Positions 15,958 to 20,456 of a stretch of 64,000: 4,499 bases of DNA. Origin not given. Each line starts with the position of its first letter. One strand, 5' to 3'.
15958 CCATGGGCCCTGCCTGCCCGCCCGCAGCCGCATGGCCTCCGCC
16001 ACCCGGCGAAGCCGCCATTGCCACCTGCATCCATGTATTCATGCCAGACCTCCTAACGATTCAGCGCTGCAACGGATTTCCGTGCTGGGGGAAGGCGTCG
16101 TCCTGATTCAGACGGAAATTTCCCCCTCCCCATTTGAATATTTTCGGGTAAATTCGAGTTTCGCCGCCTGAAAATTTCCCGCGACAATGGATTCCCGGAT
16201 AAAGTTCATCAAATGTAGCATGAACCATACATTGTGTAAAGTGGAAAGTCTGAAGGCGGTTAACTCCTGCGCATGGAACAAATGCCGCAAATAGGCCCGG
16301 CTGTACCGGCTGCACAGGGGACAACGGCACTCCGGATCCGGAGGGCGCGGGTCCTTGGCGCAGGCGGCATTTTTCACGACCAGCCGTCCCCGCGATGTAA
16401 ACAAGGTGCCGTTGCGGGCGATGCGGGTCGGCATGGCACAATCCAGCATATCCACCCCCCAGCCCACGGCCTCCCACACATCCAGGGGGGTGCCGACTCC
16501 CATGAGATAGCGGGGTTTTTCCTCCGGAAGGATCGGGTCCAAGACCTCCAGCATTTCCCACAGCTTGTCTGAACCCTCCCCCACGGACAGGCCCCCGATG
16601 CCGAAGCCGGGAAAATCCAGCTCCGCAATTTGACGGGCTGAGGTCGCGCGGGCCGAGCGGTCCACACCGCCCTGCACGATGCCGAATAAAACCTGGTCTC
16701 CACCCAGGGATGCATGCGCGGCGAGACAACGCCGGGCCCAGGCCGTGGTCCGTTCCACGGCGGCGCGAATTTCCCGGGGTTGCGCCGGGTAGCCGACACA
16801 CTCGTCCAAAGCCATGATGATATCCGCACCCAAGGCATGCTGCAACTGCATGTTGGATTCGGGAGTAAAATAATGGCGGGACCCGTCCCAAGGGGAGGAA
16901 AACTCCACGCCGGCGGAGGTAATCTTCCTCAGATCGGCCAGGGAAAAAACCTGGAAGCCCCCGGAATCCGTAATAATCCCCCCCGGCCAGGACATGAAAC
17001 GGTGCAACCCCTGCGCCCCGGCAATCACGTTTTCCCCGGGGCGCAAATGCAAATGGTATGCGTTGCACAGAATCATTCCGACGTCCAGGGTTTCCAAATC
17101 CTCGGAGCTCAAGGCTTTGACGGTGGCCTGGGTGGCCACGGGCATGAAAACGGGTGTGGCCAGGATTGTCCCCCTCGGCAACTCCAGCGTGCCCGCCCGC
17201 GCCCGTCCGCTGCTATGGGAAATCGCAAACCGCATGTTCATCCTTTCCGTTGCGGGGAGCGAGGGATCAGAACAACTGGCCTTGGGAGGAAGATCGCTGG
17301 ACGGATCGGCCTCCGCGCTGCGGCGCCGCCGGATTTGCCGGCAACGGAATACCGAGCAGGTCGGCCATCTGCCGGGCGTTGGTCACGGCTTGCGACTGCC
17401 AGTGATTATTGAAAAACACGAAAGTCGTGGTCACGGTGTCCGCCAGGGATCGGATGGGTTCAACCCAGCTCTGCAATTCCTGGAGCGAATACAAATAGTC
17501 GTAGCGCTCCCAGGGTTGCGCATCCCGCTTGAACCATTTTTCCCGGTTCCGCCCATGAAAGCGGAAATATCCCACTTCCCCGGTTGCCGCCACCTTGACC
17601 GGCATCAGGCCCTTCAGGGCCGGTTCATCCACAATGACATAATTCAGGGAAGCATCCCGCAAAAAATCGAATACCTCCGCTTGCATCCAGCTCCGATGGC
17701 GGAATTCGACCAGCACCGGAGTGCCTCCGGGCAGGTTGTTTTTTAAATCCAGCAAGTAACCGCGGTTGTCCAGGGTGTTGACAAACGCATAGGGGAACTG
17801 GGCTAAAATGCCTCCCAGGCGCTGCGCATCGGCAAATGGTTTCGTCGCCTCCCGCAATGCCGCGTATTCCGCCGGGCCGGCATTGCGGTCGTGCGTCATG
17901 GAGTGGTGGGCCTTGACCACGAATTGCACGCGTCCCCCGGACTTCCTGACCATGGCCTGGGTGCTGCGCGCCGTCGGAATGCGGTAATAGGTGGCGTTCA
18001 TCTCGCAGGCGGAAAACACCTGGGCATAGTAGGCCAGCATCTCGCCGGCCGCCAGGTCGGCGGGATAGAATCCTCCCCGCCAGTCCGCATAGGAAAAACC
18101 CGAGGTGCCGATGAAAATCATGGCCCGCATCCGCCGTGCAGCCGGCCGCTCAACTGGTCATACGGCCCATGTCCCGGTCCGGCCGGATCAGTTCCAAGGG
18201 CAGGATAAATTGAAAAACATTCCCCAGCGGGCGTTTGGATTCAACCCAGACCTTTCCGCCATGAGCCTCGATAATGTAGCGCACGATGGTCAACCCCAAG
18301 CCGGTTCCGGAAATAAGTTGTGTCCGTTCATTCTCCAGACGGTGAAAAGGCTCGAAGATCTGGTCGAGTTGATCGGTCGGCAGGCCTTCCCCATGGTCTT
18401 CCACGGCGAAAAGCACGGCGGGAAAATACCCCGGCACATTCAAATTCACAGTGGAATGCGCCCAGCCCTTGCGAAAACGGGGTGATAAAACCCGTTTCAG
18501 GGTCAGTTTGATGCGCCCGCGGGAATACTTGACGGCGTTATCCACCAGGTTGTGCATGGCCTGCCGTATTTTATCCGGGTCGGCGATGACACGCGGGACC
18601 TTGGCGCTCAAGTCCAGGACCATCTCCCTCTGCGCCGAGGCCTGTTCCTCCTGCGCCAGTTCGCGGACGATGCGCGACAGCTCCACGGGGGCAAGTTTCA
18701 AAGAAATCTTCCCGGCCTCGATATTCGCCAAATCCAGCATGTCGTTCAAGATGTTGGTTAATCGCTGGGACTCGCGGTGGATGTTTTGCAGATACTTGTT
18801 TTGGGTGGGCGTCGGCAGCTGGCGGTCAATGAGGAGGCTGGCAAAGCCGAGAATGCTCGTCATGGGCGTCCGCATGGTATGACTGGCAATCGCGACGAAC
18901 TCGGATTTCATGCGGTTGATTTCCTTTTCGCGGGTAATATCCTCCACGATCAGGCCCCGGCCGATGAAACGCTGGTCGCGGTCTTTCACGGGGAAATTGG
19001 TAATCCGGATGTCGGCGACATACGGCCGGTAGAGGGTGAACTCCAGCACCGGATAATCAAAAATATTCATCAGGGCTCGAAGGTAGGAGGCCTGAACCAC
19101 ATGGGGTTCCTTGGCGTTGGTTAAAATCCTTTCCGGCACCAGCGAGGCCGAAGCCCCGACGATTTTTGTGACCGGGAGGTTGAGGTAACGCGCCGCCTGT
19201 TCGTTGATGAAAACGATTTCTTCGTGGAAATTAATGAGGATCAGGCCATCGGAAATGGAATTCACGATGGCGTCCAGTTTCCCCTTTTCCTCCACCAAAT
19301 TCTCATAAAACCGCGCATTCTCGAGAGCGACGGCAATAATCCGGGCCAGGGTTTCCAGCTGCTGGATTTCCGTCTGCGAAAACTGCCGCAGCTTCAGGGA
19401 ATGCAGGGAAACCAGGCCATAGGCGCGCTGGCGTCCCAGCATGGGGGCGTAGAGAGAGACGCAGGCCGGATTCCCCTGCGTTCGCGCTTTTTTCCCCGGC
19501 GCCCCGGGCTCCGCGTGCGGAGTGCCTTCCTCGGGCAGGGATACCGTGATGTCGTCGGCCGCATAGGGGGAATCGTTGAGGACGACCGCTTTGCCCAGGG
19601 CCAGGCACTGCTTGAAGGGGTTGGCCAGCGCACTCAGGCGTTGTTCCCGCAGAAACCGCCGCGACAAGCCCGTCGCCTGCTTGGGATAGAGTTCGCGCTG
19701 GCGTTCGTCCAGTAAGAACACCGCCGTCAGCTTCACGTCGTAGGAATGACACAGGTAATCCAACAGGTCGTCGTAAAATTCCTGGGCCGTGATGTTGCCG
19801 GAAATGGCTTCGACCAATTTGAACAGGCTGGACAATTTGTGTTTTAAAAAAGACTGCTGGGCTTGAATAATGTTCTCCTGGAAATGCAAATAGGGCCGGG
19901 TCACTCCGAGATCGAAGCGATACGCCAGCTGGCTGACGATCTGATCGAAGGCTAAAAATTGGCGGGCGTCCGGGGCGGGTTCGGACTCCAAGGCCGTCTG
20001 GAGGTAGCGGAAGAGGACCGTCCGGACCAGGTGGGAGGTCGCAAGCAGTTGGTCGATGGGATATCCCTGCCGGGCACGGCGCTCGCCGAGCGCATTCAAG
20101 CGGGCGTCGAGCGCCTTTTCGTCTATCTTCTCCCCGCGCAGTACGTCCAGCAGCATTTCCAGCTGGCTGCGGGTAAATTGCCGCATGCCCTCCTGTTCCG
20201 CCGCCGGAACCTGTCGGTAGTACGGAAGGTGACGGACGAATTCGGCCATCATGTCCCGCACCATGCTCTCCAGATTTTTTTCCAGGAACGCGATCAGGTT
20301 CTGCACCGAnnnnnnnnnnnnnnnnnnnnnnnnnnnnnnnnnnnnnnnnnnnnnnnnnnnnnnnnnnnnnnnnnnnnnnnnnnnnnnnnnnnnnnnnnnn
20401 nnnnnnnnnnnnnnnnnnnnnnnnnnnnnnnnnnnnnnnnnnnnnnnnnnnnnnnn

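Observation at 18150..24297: KaiC homologue fused to a receiver domain, co-operonic with two sensor histidine kinases (non-circadian KaiC signalling module?)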

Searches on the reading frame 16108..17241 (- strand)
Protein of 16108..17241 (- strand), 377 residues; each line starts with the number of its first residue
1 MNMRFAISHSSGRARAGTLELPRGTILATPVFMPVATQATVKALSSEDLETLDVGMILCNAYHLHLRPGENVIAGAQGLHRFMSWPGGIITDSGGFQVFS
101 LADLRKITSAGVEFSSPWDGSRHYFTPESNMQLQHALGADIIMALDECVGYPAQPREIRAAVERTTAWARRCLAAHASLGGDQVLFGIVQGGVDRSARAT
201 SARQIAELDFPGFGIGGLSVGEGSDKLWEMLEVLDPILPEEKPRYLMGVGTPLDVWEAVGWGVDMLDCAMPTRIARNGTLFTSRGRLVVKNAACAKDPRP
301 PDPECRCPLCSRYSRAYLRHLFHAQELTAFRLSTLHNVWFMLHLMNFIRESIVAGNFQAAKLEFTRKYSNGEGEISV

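Call 7: search_protein_families(library=pfam, proteins=[window:16108-17241:-], max_evalue=0.01)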
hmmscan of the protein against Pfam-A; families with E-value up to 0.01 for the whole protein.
window:16108-17241:- (377 aa): 1 family
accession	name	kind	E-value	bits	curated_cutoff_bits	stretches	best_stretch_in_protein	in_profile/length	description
PF01702.25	TGT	-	6.6e-147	489.7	26.3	1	13-369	2-356/357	Queuine tRNA-ribosyltransferase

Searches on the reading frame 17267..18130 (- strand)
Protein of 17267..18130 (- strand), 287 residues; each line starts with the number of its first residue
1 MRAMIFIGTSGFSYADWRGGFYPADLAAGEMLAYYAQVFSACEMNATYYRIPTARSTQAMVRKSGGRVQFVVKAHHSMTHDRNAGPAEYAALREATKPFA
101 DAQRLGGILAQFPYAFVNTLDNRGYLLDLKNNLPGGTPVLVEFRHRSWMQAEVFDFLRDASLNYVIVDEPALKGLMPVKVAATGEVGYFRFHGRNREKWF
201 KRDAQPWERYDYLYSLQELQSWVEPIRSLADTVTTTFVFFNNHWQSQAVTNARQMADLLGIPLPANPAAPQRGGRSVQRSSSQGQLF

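Call 7: search_protein_families(library=pfam, proteins=[window:17267-18130:-], max_evalue=0.01)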
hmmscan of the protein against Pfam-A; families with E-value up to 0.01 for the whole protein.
window:17267-18130:- (287 aa): 1 family
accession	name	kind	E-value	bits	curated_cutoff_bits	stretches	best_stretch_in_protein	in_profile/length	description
PF01904.24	DUF72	-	2.6e-57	194.8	25.3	1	22-257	1-216/217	Protein of unknown function DUF72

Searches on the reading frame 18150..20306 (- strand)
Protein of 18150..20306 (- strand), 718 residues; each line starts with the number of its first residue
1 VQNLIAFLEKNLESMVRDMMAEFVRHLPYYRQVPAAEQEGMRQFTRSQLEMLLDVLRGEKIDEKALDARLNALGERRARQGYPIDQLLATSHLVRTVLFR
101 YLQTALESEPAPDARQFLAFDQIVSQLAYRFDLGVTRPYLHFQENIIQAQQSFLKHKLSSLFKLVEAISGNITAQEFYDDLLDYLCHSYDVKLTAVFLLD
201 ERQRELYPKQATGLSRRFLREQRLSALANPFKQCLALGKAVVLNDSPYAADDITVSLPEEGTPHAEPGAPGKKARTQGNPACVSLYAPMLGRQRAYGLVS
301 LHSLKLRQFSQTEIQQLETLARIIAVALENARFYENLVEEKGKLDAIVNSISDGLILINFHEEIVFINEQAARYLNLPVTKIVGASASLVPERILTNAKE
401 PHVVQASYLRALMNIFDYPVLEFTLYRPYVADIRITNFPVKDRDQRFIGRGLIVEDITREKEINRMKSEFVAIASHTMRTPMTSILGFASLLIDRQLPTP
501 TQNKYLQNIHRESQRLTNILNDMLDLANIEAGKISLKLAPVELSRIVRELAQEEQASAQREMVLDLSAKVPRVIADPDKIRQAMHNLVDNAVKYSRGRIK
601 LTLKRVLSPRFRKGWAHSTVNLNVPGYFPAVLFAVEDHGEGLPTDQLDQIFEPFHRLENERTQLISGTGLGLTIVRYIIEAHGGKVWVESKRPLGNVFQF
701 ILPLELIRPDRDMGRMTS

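Call 7: search_protein_families(library=pfam, proteins=[window:18150-20306:-], max_evalue=0.01)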
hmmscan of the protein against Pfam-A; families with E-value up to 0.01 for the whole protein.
window:18150-20306:- (718 aa): 9 families
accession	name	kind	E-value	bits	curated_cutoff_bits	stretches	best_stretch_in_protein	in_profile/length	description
PF02518.31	HATPase_c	-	4.5e-24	85.5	26.4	1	576-705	2-110/111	Histidine kinase-, DNA gyrase B-, and HSP90-like ATPase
PF00512.31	HisKA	-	2.1e-20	72.9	26.9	1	466-532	1-66/66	His Kinase A (phospho-acceptor) domain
PF13185.12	GAF_2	-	3.7e-11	43.8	28.6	1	173-329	3-136/136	GAF domain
PF13492.12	GAF_3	-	1.4e-08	35.6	27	1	175-330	3-129/129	GAF domain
PF01590.32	GAF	-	1.9e-07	32.1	22.4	1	175-328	3-133/133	GAF domain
PF14361.12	RsbRD_N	-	0.00011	23.3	24.3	1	5-102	2-103/104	RsbT co-antagonist protein rsbRD N-terminal domain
PF13426.13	PAS_9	-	0.0013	19.4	27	1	353-458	2-102/103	PAS domain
PF13188.13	PAS_8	-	0.0016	18.7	21.8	1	344-387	3-43/65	PAS domain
PF08448.16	PAS_4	-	0.0044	17.7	23.1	0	348-461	1-109/110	PAS fold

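Call 39: search_protein_families(library=ncbifam, proteins=[window:18150-20306:-], max_evalue=0.00001)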
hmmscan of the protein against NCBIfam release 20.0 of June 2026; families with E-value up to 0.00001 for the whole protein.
window:18150-20306:- (718 aa): 72 families (the best 25 are shown)
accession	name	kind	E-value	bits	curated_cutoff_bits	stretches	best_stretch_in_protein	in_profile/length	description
NF046044.1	PnpS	equivalog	1e-63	215.7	400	1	310-703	25-390/390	two-component system histidine kinase PnpS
TIGR02966.1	phoR_proteo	equivalog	4e-56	190.4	334.2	1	340-701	4-332/333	phosphate regulon sensor histidine kinase PhoR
NF033092.0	HK_WalK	equivalog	1.3e-52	179.2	725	1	304-704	222-594/594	cell wall metabolism sensor histidine kinase WalK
TIGR02956.1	TMAO_torS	equivalog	4.6e-50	170.7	676.5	1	462-707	459-685/967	TMAO reductase system sensor histidine kinase/response regulator TorS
NF045911.1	TCSHisKinNblS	equivalog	9.9e-50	169.5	1000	1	332-703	256-619/621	two-component system sensor histidine kinase NblS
NF008318.0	PRK11107.1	equivalog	1.2e-40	139.5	890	1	459-706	285-520/920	two-component sensor histidine kinase BarA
NF038297.2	hybrid_HK_HrmK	equivalog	2.9e-40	138.5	725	1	462-705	230-458/607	hybrid histidine kinase/response regulator HrmK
NF008468.0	PRK11360.1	equivalog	3e-39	134.9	646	1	333-705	259-609/616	two-component system sensor histidine kinase AtoS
NF008302.0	PRK11091.1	equivalog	1.2e-38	132.8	838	1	463-707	279-508/779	aerobic respiration two-component sensor histidine kinase ArcB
NF033091.0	HK_VanS_ACDEFG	equivalog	2e-36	125.6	400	1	456-692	63-283/293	vancomycin resistance histidine kinase VanS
NF047874.1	MASE3_PAS_HK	subfamily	2.8e-36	125.5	560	2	329-597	252-537/655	MASE3 domain-containing sensor histidine kinase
NF008235.0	PRK11006.1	equivalog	2.5e-35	122.2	390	1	349-708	105-427/431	phosphate regulon sensor histidine kinase PhoR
NF041947.1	LuxQ_Vibrio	equivalog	2.8e-34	118.1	1200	1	462-709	467-701/843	quorum-sensing autoinducer 2 sensor kinase/phosphatase LuxQ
NF033093.1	HK_VicK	exception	4.8e-34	117.8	680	2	334-604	86-356/448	cell wall metabolism sensor histidine kinase VicK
NF045595.1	HK_scytonemin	equivalog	1e-33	116.7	865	1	457-704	405-635/637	scytonemin biosynthesis sensor histidine kinase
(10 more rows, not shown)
